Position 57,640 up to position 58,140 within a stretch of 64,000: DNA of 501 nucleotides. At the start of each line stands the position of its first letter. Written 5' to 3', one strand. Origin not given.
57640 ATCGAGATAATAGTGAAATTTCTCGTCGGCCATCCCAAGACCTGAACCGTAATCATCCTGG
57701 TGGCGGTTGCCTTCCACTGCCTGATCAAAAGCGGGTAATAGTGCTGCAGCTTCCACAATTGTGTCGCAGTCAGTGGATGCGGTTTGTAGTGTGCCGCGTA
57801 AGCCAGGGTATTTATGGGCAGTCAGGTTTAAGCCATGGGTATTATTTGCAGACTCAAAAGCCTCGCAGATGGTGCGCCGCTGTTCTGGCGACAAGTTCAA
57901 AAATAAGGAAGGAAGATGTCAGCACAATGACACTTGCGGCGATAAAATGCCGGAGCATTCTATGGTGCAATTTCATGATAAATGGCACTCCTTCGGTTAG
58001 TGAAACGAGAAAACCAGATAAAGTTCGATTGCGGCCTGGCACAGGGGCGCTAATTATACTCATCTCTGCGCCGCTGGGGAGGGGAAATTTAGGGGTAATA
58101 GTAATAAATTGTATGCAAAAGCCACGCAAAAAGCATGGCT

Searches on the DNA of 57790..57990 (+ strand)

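Call 29: search_dna_similar(query=window:57790-57990:+, collection=ecoli_genomes, mode=near, max_rows=30)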
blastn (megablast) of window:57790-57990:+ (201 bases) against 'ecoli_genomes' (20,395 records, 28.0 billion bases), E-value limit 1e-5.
Records with a match: 5407; places in all: 5418; records where one place covers at least 80% of the query: 5389.
Genomes with a match: 5407 of 5426; with a place that covers at least 80% of the query: 5389. Places per genome that has any: lowest 1, median 1, highest 2. On chromosomes: 5416 places; on plasmids: 2.
Best place of each record, by identity: >=99% 628; 95-99% 4777; 90-95% 2.
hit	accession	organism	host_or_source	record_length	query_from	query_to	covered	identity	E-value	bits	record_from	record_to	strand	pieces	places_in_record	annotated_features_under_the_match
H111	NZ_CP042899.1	Escherichia coli strain CFSAN061763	missing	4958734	1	201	100%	100.0%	3e-47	389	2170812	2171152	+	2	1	dgcJ: diguanylate cyclase DgcJ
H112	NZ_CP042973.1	Escherichia coli strain CFSAN061768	missing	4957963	1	201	100%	100.0%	3e-47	389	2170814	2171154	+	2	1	dgcJ: diguanylate cyclase DgcJ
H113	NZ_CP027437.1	Escherichia coli strain 2012C-4221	missing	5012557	1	201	100%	100.0%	3e-47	389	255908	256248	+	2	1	dgcJ: diguanylate cyclase DgcJ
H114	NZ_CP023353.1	Escherichia coli strain 746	canine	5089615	1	201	100%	100.0%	3e-47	389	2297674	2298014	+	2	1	dgcJ: diguanylate cyclase DgcJ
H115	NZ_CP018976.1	Escherichia coli strain Ecol_545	Homo sapiens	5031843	1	201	100%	100.0%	3e-47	389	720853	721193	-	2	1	dgcJ: diguanylate cyclase DgcJ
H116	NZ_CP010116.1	Escherichia coli strain C1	cow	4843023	1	201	100%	100.0%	3e-47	389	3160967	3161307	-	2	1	dgcJ: diguanylate cyclase DgcJ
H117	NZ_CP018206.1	Escherichia coli strain MRSN346647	Homo sapiens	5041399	1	201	100%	100.0%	3e-47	389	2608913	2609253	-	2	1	dgcJ: diguanylate cyclase DgcJ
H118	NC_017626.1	Escherichia coli 042 strain 042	-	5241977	1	201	100%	100.0%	3e-47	389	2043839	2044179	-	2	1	dgcJ: diguanylate cyclase DgcJ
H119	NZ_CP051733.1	Escherichia coli strain SCU-109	Homo sapiens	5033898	1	201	100%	100.0%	3e-47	389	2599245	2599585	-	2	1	dgcJ: diguanylate cyclase DgcJ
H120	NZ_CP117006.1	Escherichia coli strain MLI108K3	Homo sapiens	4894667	1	201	100%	100.0%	3e-47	389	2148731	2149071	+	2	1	dgcJ: diguanylate cyclase DgcJ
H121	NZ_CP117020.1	Escherichia coli strain MLI106K3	Homo sapiens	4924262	1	201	100%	100.0%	3e-47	389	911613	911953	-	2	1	dgcJ: diguanylate cyclase DgcJ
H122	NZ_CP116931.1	Escherichia coli strain MLI106K1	Homo sapiens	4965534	1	201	100%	100.0%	3e-47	389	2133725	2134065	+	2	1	dgcJ: diguanylate cyclase DgcJ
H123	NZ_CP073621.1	Escherichia coli strain CE2050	Chroicocephalus novaehollandiae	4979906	1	201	100%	100.0%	3e-47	389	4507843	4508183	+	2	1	dgcJ: diguanylate cyclase DgcJ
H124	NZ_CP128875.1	Escherichia coli strain TUM14771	Homo sapiens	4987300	1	201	100%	100.0%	3e-47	389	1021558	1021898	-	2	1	dgcJ: diguanylate cyclase DgcJ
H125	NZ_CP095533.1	Escherichia coli strain GN02461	Homo sapiens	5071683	1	201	100%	100.0%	3e-47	389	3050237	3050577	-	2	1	dgcJ: diguanylate cyclase DgcJ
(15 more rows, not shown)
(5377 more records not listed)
